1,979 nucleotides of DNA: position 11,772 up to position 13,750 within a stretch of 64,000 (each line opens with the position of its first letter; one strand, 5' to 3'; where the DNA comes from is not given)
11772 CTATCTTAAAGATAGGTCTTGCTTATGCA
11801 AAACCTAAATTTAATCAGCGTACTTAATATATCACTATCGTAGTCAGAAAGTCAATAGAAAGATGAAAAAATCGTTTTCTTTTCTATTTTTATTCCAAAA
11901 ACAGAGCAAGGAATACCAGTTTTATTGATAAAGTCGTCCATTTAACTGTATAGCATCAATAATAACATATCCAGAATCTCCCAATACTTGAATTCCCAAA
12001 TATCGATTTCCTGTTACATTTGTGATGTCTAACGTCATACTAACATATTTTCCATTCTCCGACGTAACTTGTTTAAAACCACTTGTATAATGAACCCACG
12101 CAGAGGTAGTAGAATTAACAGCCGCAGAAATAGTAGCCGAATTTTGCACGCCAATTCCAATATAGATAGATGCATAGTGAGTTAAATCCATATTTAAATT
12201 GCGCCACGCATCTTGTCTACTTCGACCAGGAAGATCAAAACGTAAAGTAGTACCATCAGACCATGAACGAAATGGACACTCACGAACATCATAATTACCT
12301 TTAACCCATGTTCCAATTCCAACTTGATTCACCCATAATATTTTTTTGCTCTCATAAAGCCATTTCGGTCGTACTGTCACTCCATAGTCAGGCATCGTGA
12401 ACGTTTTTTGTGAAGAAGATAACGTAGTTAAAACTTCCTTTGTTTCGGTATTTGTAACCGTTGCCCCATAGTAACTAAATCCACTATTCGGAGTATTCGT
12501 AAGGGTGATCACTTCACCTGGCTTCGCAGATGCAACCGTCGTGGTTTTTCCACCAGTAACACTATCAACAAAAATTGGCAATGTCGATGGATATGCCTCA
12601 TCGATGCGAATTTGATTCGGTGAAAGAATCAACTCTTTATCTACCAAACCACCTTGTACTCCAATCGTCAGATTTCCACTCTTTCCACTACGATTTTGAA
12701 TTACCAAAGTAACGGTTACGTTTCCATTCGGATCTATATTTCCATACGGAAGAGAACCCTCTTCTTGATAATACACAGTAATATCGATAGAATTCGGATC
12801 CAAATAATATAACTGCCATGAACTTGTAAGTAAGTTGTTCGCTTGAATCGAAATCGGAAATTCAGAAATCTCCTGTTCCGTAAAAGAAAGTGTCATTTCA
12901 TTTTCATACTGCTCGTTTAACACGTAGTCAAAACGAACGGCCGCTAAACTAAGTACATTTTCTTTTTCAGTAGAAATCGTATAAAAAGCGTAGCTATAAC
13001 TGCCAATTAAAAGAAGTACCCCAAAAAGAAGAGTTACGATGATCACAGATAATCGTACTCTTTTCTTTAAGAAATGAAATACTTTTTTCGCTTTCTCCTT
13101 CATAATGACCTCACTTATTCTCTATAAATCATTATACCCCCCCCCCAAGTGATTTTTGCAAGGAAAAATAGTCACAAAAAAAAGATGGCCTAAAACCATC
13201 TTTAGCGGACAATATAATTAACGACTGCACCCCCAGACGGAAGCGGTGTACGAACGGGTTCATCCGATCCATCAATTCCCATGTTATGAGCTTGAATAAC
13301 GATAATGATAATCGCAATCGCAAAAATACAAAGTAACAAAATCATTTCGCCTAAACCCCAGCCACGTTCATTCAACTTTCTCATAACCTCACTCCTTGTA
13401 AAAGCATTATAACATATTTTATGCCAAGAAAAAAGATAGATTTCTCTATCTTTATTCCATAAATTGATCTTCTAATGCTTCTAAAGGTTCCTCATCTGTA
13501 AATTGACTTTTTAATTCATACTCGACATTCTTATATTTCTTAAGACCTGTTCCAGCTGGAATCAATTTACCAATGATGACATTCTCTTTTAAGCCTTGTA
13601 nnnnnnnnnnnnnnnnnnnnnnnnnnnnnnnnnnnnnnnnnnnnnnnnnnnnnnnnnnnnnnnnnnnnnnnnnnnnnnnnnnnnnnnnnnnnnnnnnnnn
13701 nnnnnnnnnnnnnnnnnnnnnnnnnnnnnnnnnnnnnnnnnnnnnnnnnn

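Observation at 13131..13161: Poly-G(10) tract exactly in the -35/-10 spacer of the promoter of a secreted-protein gene: a candidate phase-variation switch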

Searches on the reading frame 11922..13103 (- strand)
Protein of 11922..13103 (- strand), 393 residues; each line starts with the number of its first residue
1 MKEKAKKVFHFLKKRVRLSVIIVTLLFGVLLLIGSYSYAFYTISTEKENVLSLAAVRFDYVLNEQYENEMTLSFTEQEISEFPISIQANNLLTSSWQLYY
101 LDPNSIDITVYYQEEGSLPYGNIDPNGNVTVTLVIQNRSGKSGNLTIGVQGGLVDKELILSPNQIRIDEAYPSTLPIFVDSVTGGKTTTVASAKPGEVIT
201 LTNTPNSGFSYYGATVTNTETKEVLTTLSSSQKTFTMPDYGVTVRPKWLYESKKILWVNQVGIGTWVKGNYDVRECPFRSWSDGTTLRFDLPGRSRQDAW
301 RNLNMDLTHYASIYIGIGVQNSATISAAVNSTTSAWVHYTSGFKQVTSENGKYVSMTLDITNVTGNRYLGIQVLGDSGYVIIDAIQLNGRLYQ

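Call 5: search_protein_families(library=pfam, proteins=[window:11922-13103:-], max_evalue=1)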
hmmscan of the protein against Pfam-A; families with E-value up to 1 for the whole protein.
window:11922-13103:- (393 aa): 1 family
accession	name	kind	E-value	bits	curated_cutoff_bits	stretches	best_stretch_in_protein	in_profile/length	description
PF18998.6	Flg_new_2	-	1.9e-06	28.2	23.6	1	179-248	5-69/73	Divergent InlB B-repeat domain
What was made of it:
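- On SipW-cognate (TasA/camelysin-class) signal peptide: Pfam gives only Flg_new_2 (call 5).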

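Call 7: find_encoding_contigs(protein=window:11922-13103:-, flank=3000, max_places=10)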
Protein window:11922-13103:- (393 aa): 6 contigs read that carry it; 4 places shown.
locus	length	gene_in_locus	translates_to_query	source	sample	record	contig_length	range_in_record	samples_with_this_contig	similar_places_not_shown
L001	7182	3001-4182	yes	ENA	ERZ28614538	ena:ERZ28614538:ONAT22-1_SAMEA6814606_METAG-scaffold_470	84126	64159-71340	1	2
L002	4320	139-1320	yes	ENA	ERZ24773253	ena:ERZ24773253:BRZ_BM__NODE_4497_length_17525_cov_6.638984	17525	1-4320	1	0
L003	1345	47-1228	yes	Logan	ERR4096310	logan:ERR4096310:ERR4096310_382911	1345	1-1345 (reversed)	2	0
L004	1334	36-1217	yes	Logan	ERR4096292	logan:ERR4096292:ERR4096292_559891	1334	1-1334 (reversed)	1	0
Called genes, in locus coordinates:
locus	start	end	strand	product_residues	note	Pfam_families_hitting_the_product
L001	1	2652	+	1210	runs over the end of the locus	PF04997:RNA_pol_Rpb1_1, PF00623:RNA_pol_Rpb1_2, PF04983:RNA_pol_Rpb1_3, PF05000:RNA_pol_Rpb1_4, PF04998:RNA_pol_Rpb1_5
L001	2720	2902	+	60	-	-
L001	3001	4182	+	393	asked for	PF18998:Flg_new_2 (weak)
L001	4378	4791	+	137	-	PF00164:Ribosom_S12_S23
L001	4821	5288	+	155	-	PF00177:Ribosomal_S7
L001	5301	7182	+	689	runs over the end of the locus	PF00009:GTP_EFTU, PF03144:GTP_EFTU_D2, PF22042:EF-G_D2, PF14492:EFG_III, PF16658:RF3_C, PF03764:EFG_IV, PF00679:EFG_C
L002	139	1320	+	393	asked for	PF18998:Flg_new_2 (weak)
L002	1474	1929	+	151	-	PF00164:Ribosom_S12_S23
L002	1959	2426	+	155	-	PF00177:Ribosomal_S7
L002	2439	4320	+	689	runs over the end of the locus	PF00009:GTP_EFTU, PF03144:GTP_EFTU_D2, PF22042:EF-G_D2, PF14492:EFG_III, PF16658:RF3_C, PF03764:EFG_IV, PF00679:EFG_C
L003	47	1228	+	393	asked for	PF18998:Flg_new_2 (weak)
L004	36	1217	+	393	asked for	PF18998:Flg_new_2 (weak)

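Call 9: find_homologous_proteins(query=window:11922-13103:-, max_evalue=0.001)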
Query window:11922-13103:- (393 aa): 35 proteins with E <= 0.001 among 8000 candidates.
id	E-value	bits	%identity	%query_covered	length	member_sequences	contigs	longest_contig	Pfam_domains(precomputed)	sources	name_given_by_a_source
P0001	1.9e-250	848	98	100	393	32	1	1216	PF18998.7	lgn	-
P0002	4.3e-211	719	84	100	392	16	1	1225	-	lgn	-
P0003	8.4e-211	718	84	100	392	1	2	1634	PF18998.7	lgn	-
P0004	1.0e-205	701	81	100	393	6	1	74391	PF18998.7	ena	-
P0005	5.0e-204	695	82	100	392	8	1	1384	PF18998.7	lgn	-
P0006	3.8e-96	340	94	43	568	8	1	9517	-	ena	-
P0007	3.7e-95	337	94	43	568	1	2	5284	-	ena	-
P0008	7.4e-94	333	92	43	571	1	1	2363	-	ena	-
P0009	1.9e-49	187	31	99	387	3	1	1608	PF18998.7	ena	-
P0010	2.4e-45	173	31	94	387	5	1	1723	PF18998.7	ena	-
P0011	1.9e-37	147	29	100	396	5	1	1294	-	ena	-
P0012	6.8e-25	106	41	45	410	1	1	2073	PF16403.12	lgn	-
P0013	9.7e-25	105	42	45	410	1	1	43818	PF16403.12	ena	-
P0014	2.6e-24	104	42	45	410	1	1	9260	PF16403.12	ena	-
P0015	2.8e-24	104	35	54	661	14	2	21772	PF19789.7,PF07963.18,PF18998.7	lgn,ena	-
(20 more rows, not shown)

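Call 10: find_encoding_contigs(protein=P0004, flank=3000, max_places=10)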
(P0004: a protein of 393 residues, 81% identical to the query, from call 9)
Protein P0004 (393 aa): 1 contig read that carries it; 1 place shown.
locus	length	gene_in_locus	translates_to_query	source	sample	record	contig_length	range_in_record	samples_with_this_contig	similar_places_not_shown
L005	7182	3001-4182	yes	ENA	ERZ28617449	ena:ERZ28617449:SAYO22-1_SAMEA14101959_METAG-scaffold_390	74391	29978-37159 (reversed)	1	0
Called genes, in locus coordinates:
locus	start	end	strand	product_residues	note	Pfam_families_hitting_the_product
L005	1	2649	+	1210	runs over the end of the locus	PF04997:RNA_pol_Rpb1_1, PF00623:RNA_pol_Rpb1_2, PF04983:RNA_pol_Rpb1_3, PF05000:RNA_pol_Rpb1_4, PF04998:RNA_pol_Rpb1_5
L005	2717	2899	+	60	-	-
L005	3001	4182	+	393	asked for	PF18998:Flg_new_2 (weak)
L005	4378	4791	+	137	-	PF00164:Ribosom_S12_S23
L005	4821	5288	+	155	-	PF00177:Ribosomal_S7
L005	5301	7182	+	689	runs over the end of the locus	PF00009:GTP_EFTU, PF03144:GTP_EFTU_D2, PF22042:EF-G_D2, PF14492:EFG_III, PF16658:RF3_C, PF03764:EFG_IV, PF00679:EFG_C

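Call 11: find_encoding_contigs(protein=P0001, flank=3000, max_places=10)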
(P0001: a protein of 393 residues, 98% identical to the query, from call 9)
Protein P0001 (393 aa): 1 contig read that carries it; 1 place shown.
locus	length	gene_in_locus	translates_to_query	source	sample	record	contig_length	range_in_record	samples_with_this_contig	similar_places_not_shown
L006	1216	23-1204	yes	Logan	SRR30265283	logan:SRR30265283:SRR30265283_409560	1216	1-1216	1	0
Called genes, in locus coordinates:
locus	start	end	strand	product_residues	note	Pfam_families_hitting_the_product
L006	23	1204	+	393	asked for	PF18998:Flg_new_2 (weak)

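Call 12: find_encoding_contigs(protein=P0003, flank=3000, max_places=10)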
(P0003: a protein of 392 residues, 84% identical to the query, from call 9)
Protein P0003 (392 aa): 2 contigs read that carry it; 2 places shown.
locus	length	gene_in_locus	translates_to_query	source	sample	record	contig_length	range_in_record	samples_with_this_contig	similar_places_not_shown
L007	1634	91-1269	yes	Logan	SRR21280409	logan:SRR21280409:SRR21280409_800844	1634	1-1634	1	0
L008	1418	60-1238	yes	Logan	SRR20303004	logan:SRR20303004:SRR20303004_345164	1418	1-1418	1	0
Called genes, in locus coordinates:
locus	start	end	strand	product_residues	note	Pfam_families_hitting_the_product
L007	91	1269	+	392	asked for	PF18998:Flg_new_2 (weak)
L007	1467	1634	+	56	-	?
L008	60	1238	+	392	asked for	PF18998:Flg_new_2 (weak)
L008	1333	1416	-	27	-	?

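Call 16: search_protein_families(library=ncbifam, proteins=[window:11922-13103:-], max_evalue=1)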
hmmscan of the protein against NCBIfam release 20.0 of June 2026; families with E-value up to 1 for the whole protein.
window:11922-13103:- (393 aa): 0 families
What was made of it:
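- Tried and rejected: NCBIfam gave no hit for either protein, so the SipW-type and prepilin labels could not be confirmed (call 16).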

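Call 21: find_related_loci(query=A1, collection=genome_contigs, flank=6000)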
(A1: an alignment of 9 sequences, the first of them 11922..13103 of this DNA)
Query A1 (393 aa) in genome_contigs; peptide patterns used: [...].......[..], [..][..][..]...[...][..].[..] (x = any residue, [..] = any of these).
145 stretches matched a pattern; 53 encode a relative of the query (tblastn E <= 1e-3); 52 distinct loci.
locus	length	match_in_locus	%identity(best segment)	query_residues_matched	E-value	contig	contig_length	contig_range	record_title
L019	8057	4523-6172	32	2-393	2e-54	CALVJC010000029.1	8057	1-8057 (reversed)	MAG: uncultured Bacilli bacterium isolate E01__bin10 genome assembly, contig: E01__k127_4396535, whole genome shotgun se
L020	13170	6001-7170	32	2-393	6e-53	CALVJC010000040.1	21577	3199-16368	MAG: uncultured Bacilli bacterium isolate E01__bin10 genome assembly, contig: E01__k127_4653384, whole genome shotgun se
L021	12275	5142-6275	31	2-379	3e-46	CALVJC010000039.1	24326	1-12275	MAG: uncultured Bacilli bacterium isolate E01__bin10 genome assembly, contig: E01__k127_5778697, whole genome shotgun se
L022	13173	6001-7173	29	12-393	3e-40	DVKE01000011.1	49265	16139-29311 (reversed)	MAG TPA_asm: Candidatus Onthousia faecigallinarum isolate CHK135-1819 CHK135__C65715_L49265_ERR2241904, whole genome sho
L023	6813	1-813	37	133-393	1e-35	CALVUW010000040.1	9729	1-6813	MAG: uncultured Bacilli bacterium isolate BRZ_CQ__bin93 genome assembly, contig: BRZ_CQ__NODE_8102_length_9729_cov_3.857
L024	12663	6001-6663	35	163-374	2e-28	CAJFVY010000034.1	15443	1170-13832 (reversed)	uncultured Bacilli bacterium isolate Coassembly_mag_124 genome assembly, contig: MAGpy_11413_min2k_bin_124_fak87_871072,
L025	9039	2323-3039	30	160-393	6e-22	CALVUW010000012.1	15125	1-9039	MAG: uncultured Bacilli bacterium isolate BRZ_CQ__bin93 genome assembly, contig: BRZ_CQ__NODE_4195_length_15125_cov_4.33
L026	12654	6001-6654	27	3-213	3e-12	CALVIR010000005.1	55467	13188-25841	MAG: uncultured Bacilli bacterium isolate BRZ_HM__bin47 genome assembly, contig: BRZ_HM__NODE_656_length_55467_cov_10.93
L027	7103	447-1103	25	3-213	3e-11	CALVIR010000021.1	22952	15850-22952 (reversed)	MAG: uncultured Bacilli bacterium isolate BRZ_HM__bin47 genome assembly, contig: BRZ_HM__NODE_2150_length_22952_cov_9.62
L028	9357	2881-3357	29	21-169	6e-11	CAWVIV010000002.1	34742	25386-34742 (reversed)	MAG: uncultured Bacilli bacterium isolate metabat2_pooled_metaflye.372 MAG genome assembly, contig: contig_18199, whole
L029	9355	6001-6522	26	1-163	7e-10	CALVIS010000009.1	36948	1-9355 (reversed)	MAG: uncultured Bacilli bacterium isolate BRZ_FH__bin24 genome assembly, contig: BRZ_FH__NODE_1196_length_36948_cov_17.3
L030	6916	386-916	24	21-187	9e-10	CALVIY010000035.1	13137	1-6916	MAG: uncultured Bacilli bacterium isolate BRZ_N__bin132 genome assembly, contig: BRZ_N__NODE_11312_length_13137_cov_27.8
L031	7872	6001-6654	25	1-213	2e-9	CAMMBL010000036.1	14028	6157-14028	MAG: uncultured Tenericutes bacterium isolate ERR4303219_bin.56_MetaWRAP_v1.1_MAG genome assembly, contig: NODE_5574_len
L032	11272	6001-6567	25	11-187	2e-9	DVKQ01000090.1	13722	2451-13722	MAG TPA_asm: Candidatus Onthousia faecipullorum isolate CHK195-26880 CHK195__C301105_L13722_ERR3414590, whole genome sho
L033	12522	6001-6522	26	1-163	6e-9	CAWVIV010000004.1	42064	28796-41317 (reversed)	MAG: uncultured Bacilli bacterium isolate metabat2_pooled_metaflye.372 MAG genome assembly, contig: contig_26093, whole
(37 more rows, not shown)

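Call 30: find_encoding_contigs(protein=P0006, flank=1500, max_places=10)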
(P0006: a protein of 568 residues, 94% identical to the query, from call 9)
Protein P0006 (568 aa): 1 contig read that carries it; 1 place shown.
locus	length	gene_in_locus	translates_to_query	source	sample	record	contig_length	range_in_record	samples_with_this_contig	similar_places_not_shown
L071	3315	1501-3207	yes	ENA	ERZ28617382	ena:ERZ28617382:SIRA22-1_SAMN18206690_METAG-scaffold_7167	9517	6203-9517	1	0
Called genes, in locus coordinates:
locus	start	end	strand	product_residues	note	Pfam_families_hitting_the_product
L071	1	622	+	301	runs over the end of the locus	PF01565:FAD_binding_4, PF02873:MurB_C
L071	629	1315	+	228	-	PF08478:POTRA_1, PF03799:FtsQ_DivIB_C (weak)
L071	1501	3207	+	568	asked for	-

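Call 31: find_encoding_contigs(protein=P0002, flank=1500, max_places=10)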
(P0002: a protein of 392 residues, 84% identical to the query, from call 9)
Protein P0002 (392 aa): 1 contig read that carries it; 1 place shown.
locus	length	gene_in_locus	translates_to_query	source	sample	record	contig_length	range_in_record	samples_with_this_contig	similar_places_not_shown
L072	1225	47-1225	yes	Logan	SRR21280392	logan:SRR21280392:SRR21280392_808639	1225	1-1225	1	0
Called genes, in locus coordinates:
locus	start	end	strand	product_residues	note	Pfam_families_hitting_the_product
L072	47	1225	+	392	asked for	?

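Call 32: find_encoding_contigs(protein=P0005, flank=1500, max_places=10)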
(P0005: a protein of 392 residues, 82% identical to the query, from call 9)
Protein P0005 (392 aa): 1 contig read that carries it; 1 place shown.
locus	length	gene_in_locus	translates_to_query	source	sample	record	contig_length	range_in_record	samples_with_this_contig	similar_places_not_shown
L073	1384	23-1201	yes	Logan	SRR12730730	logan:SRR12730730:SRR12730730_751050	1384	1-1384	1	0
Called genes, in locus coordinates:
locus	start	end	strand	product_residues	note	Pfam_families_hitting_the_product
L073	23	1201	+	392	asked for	PF18998:Flg_new_2 (weak)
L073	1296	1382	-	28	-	?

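Call 46: predict_structure(alignment_id=A1)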
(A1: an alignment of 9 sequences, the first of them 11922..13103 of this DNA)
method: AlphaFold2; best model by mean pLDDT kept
length: 393 residues; sequences in the alignment: 9
mean_pLDDT: 83.2   pTM: 0.60
mean pLDDT of the five models: 83.2, 78.0, 74.7, 74.5, 74.4
residues with pLDDT >= 90: 179; 70-90: 150; 50-70: 38; < 50: 26
segments of 3 or more residues with pLDDT < 50: 1-6, 39-55, 258-260
pLDDT, mean of each block of 10 residues (from residue 1): 50 58 73 55 40 60 89 77 90 91 76 87 91 84 88 85 89 88 87 92 89 94 93 91 95 71 73 86 81 91 90 95 94 88 89 92 93 93 93 92
secondary structure, 60 per line:
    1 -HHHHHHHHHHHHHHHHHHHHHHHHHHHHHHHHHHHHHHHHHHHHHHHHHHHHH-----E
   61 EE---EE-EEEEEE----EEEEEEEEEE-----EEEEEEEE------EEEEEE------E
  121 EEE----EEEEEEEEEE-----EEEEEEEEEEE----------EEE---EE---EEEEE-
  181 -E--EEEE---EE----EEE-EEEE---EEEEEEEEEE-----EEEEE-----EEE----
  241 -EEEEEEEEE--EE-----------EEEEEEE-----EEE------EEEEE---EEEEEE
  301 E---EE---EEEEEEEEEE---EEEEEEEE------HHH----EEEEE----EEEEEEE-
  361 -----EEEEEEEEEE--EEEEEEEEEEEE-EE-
elements in order: H2-54 E60-62 E69-74 E79-88 E94-101 E108-113 E120-123 E128-137 E143-153 E164-166 E175-179 E185-188 E198-200 E202-205 E209-218 E224-228 E234-236 E242-250 E266-272 E278-280 E287-291 E295-301 E310-319 E323-330 E344-348 E353-359 E366-375 E378-389

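Call 48: fold_search(model_id=the predicted structure, library=pdb)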
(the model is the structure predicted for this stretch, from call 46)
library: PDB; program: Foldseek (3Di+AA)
matches with E <= 10: 1772; with E <= 0.001: 94
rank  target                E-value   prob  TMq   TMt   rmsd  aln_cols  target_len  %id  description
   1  6bqm                  1.9e-06  1.00  0.23  0.20  26.9       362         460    9  Secreted serine protease VesC from Vibrio cholerae (released 2018-11-28)
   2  8w7n                  4.4e-06  1.00  0.22  0.10  23.9       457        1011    9  Crystal structure of the in-cell Cry1Aa purified from Bacillus thuringiensis (released 2024-03-06)
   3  9jsi_E                8.4e-06  0.99  0.19  0.15  21.1       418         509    9  Clostridium perfringens iota toxin pore Ib in prepore II state (released 2025-05-14)
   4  6nps_A                9.3e-06  1.00  0.20  0.09  21.9       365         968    9  Crystal structure of GH115 enzyme AxyAgu115A from Amphibacillus xylanus (released 2020-07-15)
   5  9vqm_C                1.0e-05  1.00  0.22  0.12  29.2       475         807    9  Cryo-EM structure of Elapor1WT in tetrameric form (released 2025-07-23)
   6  4xup_D                1.1e-05  1.00  0.23  0.27  23.6       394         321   10  Structure of the N-terminal CBM22-1-CBM22-2 tandem domain from Paenibacillus barcinonensis Xyn10C (released 2015-06-03)
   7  4w8j                  1.2e-05  1.00  0.23  0.10  22.6       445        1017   10  Structure of the full-length insecticidal protein Cry1Ac reveals intriguing details of toxin packaging into in vivo form (released 2014-09-17)
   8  4xup_B                1.4e-05  1.00  0.23  0.27  21.8       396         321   10  Structure of the N-terminal CBM22-1-CBM22-2 tandem domain from Paenibacillus barcinonensis Xyn10C (released 2015-06-03)
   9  9mdi_A                1.4e-05  0.98  0.18  0.15  23.1       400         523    8  Clostridioides difficile Transferase B Component Dimer (released 2025-07-16)
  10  9jsh_D                1.5e-05  0.99  0.19  0.16  20.6       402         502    9  Clostridium perfringens iota toxin pore Ib in prepore III state (released 2025-05-14)
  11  6nps_B                1.7e-05  0.97  0.14  0.07  23.4       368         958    8  Crystal structure of GH115 enzyme AxyAgu115A from Amphibacillus xylanus (released 2020-07-15)
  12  4xup_F                1.8e-05  1.00  0.21  0.25  21.4       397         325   10  Structure of the N-terminal CBM22-1-CBM22-2 tandem domain from Paenibacillus barcinonensis Xyn10C (released 2015-06-03)
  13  9jsk_C                1.9e-05  0.95  0.17  0.15  21.6       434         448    8  Clostridium perfringens iota toxin pore Ib in prepore IV state (released 2025-05-14)
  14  9jsi_F                2.2e-05  0.98  0.19  0.16  20.6       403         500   10  Clostridium perfringens iota toxin pore Ib in prepore II state (released 2025-05-14)
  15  8hhe_A                2.7e-05  0.97  0.20  0.13  26.7       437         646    8  Crystal structure of Cry5B from Bacillus thuringiensis at 4.5 A resolution (released 2022-12-07)
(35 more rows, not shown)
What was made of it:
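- The AF2 model shows a signal/anchor helix plus beta domains with a CBM-like jelly roll (calls 46, 48).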

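Call 55: find_encoding_contigs(protein=P0007, flank=1500, max_places=10)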
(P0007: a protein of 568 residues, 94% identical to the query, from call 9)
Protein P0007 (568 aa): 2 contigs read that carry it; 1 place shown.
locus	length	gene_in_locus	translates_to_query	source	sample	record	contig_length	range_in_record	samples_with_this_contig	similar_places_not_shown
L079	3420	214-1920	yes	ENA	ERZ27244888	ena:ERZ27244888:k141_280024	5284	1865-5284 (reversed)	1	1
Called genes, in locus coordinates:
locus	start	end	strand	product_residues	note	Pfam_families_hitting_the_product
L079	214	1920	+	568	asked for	-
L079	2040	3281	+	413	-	PF11104:PilM_2 (faint), PF02491:SHS2_FTSA, PF14450:FtsA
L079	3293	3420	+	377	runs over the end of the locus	PF00091:Tubulin, PF12327:FtsZ_C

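Call 56: find_encoding_contigs(protein=P0008, flank=1500, max_places=10)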
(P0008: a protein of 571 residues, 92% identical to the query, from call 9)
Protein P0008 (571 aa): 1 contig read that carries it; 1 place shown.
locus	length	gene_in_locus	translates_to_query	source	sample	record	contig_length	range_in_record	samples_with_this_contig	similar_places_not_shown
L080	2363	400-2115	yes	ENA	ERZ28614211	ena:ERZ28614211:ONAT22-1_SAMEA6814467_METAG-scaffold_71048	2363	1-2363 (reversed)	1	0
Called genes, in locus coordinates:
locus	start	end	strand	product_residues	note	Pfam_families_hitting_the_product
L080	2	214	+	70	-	?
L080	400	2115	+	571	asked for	-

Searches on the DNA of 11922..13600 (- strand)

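Call 43: search_rna_families(source=window, start=12900, end=13600, threshold=evalue, max_evalue=1)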
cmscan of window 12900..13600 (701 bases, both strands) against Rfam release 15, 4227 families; matches with E-value up to 1: 1.
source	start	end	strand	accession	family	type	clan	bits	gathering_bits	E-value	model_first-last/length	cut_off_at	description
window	12995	13079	+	RF00023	tmRNA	Gene;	CL00001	9.3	47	0.17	86-140/374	no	transfer-messenger RNA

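Call 44: search_rna_families(source=L058, start=5600, end=6050, threshold=evalue, max_evalue=1)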
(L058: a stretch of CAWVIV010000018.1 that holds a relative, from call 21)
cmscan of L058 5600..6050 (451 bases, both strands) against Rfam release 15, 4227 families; matches with E-value up to 1: 1.
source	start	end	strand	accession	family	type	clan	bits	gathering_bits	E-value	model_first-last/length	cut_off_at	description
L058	5874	5960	+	RF03625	MIR6152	Gene; miRNA;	-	20.5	57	0.26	1-97/97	no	MIR6152 microRNA precursor family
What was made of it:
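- Tried and rejected: Rfam scans with permissive E-values over the window region and over a relative's leader gave no credible family (calls 43, 44).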
